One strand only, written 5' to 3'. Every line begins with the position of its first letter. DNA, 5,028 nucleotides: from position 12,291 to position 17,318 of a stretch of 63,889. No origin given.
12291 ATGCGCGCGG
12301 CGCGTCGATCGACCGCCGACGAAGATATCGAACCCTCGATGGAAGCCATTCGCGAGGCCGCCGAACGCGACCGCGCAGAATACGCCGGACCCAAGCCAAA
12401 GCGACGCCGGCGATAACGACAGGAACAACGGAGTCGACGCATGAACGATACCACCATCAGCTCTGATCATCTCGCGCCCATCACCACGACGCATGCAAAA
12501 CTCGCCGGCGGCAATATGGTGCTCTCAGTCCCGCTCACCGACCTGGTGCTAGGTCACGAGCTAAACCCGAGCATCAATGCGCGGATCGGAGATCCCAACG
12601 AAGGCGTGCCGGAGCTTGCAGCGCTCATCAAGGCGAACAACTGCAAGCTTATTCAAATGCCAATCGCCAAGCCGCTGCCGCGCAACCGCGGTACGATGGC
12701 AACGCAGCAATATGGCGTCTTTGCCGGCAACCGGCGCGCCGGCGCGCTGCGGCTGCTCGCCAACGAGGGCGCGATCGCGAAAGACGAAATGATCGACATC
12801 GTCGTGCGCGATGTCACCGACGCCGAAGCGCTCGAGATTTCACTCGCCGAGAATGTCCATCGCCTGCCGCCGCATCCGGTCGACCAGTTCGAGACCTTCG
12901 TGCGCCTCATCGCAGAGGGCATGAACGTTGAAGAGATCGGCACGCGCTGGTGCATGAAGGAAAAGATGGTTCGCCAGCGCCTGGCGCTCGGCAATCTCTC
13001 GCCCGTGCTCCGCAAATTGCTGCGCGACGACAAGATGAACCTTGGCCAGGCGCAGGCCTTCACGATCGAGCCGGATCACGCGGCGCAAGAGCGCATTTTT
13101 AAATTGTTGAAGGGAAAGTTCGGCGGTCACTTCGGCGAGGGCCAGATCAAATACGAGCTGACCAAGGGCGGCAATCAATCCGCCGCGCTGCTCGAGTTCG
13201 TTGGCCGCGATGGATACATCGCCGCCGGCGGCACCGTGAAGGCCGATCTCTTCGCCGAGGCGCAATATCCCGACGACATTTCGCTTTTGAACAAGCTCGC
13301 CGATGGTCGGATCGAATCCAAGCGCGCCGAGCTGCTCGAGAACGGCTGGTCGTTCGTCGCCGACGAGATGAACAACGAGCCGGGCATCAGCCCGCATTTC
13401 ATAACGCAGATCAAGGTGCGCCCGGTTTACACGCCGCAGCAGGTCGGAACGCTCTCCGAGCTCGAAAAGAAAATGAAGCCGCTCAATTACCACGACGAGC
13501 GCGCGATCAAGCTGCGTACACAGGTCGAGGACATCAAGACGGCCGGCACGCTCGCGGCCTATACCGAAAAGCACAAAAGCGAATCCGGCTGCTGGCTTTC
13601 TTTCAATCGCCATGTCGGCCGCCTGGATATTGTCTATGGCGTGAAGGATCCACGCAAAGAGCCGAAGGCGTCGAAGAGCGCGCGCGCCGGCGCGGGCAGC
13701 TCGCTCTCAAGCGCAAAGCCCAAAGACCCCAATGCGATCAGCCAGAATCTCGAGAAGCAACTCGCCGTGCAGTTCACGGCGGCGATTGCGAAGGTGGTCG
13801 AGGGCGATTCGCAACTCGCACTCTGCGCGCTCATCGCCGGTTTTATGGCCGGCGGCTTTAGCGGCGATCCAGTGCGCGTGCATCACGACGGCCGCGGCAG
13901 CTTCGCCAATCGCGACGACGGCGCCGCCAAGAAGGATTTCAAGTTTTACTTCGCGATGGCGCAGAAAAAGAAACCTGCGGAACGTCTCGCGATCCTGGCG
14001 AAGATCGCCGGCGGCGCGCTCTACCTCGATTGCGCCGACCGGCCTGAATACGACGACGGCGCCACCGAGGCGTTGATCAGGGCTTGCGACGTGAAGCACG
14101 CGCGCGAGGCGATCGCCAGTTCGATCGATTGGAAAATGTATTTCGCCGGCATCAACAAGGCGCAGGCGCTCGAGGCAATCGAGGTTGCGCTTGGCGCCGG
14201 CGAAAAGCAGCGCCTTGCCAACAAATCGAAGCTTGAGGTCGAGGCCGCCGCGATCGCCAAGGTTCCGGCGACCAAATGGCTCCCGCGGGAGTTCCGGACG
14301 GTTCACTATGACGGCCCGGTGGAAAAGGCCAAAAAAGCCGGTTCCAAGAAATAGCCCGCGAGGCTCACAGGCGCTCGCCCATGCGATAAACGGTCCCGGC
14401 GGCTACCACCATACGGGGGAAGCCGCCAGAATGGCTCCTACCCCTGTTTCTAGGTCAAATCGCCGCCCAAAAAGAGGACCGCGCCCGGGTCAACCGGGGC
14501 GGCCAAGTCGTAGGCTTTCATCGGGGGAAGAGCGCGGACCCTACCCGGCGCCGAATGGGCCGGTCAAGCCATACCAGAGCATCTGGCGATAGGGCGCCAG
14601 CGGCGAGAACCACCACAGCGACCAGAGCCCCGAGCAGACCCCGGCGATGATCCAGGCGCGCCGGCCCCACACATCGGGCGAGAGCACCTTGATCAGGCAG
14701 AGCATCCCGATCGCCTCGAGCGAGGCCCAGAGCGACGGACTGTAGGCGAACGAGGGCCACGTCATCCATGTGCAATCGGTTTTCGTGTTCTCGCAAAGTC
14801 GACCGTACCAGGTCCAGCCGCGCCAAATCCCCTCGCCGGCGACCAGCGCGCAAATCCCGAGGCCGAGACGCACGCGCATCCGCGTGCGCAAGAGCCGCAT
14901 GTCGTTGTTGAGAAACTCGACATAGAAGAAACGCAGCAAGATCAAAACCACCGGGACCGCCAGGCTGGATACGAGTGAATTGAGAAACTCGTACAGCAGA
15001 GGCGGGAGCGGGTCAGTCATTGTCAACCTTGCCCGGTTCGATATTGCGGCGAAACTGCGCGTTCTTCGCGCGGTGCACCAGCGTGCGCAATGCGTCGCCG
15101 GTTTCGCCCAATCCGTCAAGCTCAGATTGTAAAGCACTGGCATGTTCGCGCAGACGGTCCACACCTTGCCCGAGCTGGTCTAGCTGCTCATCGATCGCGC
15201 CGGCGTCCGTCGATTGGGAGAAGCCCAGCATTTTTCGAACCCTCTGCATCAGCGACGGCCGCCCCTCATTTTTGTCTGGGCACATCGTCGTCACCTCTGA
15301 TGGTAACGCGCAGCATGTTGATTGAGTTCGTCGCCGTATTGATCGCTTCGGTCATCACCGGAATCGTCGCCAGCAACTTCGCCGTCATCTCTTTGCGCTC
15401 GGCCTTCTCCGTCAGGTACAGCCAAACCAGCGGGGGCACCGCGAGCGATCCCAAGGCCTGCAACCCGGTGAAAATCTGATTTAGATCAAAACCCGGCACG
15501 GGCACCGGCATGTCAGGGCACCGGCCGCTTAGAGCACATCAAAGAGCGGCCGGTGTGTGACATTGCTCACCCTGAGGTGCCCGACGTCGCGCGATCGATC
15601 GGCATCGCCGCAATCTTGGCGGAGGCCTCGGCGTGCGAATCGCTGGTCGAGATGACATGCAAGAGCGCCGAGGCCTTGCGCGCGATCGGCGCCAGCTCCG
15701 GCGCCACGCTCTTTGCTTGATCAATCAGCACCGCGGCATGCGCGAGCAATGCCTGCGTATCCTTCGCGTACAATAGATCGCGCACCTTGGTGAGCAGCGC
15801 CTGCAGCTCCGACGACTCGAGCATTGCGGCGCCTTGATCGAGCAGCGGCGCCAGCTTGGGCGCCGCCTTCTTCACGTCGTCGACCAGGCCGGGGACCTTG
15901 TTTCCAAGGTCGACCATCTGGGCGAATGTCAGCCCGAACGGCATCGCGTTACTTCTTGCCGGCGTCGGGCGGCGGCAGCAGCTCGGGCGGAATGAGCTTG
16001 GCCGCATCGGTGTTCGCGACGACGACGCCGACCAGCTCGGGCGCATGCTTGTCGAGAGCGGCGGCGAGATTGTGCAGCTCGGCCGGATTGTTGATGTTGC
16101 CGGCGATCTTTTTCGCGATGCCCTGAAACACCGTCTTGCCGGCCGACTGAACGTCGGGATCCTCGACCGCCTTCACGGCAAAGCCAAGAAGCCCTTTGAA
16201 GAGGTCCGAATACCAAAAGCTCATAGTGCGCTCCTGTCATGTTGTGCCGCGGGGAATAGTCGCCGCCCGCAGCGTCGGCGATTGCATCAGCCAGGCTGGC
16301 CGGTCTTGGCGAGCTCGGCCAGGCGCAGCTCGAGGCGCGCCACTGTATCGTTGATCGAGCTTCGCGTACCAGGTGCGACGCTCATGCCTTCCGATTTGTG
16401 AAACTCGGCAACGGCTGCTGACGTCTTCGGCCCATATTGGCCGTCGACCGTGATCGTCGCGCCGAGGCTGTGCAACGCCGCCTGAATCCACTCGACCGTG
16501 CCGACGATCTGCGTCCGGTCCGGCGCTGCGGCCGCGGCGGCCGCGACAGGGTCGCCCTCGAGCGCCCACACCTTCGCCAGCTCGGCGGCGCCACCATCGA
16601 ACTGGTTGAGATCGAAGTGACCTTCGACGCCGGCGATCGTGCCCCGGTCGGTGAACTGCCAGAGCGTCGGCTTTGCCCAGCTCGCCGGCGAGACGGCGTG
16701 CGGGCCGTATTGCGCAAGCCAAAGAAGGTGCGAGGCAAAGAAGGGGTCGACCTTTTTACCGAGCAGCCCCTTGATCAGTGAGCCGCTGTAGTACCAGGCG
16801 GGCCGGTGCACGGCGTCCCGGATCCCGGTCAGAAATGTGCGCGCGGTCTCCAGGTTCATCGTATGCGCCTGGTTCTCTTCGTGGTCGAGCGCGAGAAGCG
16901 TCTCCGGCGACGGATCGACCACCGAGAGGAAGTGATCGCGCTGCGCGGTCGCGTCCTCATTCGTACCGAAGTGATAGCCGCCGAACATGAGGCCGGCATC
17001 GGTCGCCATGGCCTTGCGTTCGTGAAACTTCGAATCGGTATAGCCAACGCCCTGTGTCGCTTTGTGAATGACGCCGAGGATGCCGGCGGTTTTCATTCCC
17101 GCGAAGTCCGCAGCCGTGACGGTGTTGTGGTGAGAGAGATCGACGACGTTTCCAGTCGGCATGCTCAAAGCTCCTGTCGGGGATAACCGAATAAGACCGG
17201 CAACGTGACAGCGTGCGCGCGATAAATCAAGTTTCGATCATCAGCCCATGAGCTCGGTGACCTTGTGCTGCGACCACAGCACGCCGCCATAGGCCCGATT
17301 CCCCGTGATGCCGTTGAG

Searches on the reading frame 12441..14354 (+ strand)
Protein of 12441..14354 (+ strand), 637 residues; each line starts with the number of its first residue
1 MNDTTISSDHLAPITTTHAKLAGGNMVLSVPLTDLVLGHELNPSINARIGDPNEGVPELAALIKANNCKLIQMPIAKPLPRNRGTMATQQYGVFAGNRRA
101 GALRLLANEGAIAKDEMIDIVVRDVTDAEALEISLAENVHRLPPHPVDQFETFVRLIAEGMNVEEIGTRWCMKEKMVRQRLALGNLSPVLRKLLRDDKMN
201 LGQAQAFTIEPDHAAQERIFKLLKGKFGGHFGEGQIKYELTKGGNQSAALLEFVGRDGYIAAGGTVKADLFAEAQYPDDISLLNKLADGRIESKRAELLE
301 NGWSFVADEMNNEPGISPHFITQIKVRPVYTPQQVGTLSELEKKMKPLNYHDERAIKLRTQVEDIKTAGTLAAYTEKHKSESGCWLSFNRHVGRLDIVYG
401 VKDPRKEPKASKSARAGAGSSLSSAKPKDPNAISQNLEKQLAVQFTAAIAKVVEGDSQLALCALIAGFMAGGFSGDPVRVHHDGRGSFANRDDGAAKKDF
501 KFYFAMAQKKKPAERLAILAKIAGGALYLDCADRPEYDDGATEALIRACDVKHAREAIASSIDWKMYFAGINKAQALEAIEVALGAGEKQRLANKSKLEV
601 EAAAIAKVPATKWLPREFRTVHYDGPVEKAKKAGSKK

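Call 15: search_protein_families(library=pfam, proteins=[window:12441-14354:+], max_evalue=0.01)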
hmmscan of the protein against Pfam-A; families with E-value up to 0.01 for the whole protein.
window:12441-14354:+ (637 aa): 2 families
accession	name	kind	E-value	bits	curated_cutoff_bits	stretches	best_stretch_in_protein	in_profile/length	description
PF17762.8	HTH_ParB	-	7.7e-05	23.2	22.6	1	146-221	5-81/102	ParB HTH domain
PF02195.25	ParB_N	-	0.0018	18.7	26.3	1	84-140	49-95/95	ParB N-terminal domain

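Call 65: find_homologous_proteins(query=window:12441-14354:+)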
Query window:12441-14354:+ (637 aa): 7 proteins with E <= 0.001 among 8000 candidates.
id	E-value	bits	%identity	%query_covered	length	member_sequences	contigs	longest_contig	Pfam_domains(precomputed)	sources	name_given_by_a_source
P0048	0.0e+0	1426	100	100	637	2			-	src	-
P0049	2.2e-65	240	33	93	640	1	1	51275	PF17762.9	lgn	-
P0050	7.1e-50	188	32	44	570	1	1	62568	PF02195.27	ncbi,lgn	-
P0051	2.7e-32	130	34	48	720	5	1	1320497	-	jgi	jgi:ParB family chromosome partitioning protein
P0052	1.1e-26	112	35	34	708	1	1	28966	PF02195.27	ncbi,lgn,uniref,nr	ncbi:ParB/RepB/Spo0J family partition protein [Bradyrhizobium manausense]|uniref:ParB/RepB/Spo0J fam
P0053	1.1e-16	79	32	41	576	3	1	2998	PF02195.27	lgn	-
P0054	3.3e-15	74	31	38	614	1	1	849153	PF02195.27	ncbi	ncbi:ParB/RepB/Spo0J family partition protein [Caulobacter sp. LARHSG274]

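Call 67: find_encoding_contigs(protein=P0049, flank=10000, max_places=2)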
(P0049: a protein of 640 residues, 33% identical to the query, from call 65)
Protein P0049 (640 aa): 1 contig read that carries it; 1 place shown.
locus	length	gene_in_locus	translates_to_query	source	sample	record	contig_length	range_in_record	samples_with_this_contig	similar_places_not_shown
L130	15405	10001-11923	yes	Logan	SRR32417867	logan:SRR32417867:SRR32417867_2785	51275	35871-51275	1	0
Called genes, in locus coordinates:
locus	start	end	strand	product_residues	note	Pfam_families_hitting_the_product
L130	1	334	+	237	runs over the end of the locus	PF00717:Peptidase_S24 (weak)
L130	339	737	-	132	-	PF00565:SNase (weak)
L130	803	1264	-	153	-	PF13248:Zn_ribbon_3 (faint)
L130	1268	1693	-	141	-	PF14020:DUF4236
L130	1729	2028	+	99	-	-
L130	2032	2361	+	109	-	-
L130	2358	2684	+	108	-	-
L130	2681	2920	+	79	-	-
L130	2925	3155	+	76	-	-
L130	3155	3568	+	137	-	-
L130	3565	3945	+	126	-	-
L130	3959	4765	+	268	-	-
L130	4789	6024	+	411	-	-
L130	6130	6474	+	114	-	-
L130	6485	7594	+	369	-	PF05970:PIF1, PF13604:AAA_30, PF13245:AAA_19, PF01443:Viral_helicase1 (faint), PF13538:UvrD_C_2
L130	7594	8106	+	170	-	-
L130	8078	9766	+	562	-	PF01935:DUF87 (weak)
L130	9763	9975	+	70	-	-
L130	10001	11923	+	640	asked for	PF17762:HTH_ParB (weak)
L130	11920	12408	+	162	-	-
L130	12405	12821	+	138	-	-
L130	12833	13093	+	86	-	-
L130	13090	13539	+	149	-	-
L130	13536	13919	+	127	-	-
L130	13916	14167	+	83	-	-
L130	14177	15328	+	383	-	PF00589:Phage_integrase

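Call 68: find_encoding_contigs(protein=P0050, flank=10000, max_places=2)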
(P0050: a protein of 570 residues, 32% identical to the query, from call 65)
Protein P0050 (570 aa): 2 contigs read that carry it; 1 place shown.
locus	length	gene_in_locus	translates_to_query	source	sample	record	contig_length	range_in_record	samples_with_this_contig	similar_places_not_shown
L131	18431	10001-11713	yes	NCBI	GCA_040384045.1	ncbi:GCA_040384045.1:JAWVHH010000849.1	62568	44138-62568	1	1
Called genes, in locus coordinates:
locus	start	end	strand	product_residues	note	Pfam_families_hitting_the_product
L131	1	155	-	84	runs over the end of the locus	-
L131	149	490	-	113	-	-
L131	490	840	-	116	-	-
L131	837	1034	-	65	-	-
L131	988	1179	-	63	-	PF14354:Lar_restr_allev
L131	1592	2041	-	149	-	-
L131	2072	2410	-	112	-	PF13560:HTH_31, PF01381:HTH_3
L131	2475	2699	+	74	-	PF01381:HTH_3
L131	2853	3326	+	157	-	-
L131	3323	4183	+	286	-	PF07750:GcrA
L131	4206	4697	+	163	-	-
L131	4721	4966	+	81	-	-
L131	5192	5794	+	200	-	-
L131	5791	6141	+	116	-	-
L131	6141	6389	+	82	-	-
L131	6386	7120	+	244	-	PF00486:Trans_reg_C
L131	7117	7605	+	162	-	-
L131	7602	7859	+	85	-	-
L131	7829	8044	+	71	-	-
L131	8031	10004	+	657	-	PF01935:DUF87, PF13191:AAA_16 (weak), PF13401:AAA_22 (faint)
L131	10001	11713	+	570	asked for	PF02195:ParB_N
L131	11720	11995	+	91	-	-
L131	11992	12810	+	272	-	-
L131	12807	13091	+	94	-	-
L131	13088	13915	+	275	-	-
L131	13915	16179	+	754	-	PF13481:AAA_25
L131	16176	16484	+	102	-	-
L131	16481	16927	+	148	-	-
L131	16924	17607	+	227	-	-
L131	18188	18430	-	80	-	?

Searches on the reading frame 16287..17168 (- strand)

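Call 63: search_protein_families(library=pfam, proteins=[window:16287-17168:-], max_evalue=0.001)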
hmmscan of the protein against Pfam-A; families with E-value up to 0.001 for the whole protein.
window:16287-17168:- (293 aa): 3 families
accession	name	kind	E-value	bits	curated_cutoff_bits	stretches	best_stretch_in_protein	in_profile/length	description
PF01183.26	Glyco_hydro_25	-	8.7e-28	98.3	27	1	9-181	1-180/180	Glycosyl hydrolases family 25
PF01471.23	PG_binding_1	-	4.2e-07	30.5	23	1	225-264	5-45/57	Putative peptidoglycan binding domain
PF09374.15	PG_binding_3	-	8.1e-05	23.2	24.6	1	225-256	3-33/76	Predicted Peptidoglycan domain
